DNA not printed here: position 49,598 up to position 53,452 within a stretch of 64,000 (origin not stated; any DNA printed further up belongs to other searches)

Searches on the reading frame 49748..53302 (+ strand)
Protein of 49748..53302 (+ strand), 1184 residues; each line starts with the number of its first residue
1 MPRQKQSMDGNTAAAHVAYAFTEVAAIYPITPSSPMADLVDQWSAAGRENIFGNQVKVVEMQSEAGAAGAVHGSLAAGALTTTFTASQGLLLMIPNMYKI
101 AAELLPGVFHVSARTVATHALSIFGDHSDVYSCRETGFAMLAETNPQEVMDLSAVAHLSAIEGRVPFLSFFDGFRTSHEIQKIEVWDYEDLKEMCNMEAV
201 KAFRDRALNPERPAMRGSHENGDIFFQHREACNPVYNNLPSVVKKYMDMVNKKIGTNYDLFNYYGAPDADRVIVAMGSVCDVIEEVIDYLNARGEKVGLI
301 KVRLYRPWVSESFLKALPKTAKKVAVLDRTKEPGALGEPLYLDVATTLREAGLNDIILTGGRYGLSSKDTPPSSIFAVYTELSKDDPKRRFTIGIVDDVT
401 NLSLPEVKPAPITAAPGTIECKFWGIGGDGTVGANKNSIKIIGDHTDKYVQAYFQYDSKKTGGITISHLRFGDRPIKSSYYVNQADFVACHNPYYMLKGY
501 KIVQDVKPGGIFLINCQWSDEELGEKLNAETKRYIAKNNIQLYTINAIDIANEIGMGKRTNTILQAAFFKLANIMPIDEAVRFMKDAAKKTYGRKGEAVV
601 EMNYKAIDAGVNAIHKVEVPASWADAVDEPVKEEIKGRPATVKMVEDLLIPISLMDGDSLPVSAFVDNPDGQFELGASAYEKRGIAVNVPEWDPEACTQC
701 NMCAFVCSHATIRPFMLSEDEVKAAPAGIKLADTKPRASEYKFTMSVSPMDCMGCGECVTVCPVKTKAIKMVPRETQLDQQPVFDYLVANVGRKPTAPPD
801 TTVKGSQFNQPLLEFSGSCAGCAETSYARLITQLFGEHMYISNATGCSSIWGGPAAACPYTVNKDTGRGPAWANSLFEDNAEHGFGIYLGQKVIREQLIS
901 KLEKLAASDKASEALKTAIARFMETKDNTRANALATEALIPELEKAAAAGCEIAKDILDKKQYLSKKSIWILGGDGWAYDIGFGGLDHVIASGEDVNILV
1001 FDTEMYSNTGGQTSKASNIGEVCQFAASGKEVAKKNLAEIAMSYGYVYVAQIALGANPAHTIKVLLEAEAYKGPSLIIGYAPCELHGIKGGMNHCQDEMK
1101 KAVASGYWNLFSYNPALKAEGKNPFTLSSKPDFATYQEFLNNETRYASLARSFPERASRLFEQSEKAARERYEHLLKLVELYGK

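Call 85: search_protein_families(library=pfam, proteins=[window:49748-53302:+], max_evalue=0.001)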
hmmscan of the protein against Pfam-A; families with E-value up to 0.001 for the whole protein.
window:49748-53302:+ (1184 aa): 15 families
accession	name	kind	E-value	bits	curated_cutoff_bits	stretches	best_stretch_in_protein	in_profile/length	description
PF01855.24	POR_N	-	6.1e-77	258.9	27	1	17-247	2-230/231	Pyruvate flavodoxin/ferredoxin oxidoreductase, thiamine diP-bdg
PF01558.24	POR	-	3.1e-36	125.6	27.4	1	427-611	1-172/173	Pyruvate ferredoxin/flavodoxin oxidoreductase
PF17147.9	PFOR_II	-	1.3e-15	58.1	27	1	269-351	1-81/102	Pyruvate:ferredoxin oxidoreductase core domain II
PF10371.14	EKR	-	7.5e-15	54.9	27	1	641-686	12-55/55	Domain of unknown function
PF12838.12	Fer4_7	-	1.2e-09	39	27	1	697-765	2-51/52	4Fe-4S dicluster domain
PF02775.26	TPP_enzyme_C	-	4.5e-09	36.7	21.9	1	947-1077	36-149/151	Thiamine pyrophosphate enzyme, C-terminal TPP binding domain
PF00037.32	Fer4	-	7e-09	35.6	21.1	1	747-764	3-20/24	4Fe-4S binding domain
PF13183.11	Fer4_8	-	3.5e-08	34.3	27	1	695-765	3-67/68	4Fe-4S dicluster domain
PF13484.11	Fer4_16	-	5.5e-07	30.7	30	1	697-764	2-65/66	4Fe-4S double cluster binding domain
PF14697.11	Fer4_21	-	5.4e-06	26.9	35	0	745-771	34-59/59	4Fe-4S dicluster domain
PF13187.11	Fer4_9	-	8.2e-06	26.2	27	1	696-765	1-50/52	4Fe-4S dicluster domain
PF12837.12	Fer4_6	-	6.8e-05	23.1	25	1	689-710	1-22/24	4Fe-4S binding domain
PF13237.11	Fer4_10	-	0.00015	22.1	25.5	1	693-763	5-53/53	4Fe-4S dicluster domain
PF02780.25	Transketolase_C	-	0.00018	21.9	25.9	1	270-335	11-76/124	Transketolase, C-terminal domain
PF12797.12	Fer4_2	-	0.00075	19.7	24.5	0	748-764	6-22/22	4Fe-4S binding domain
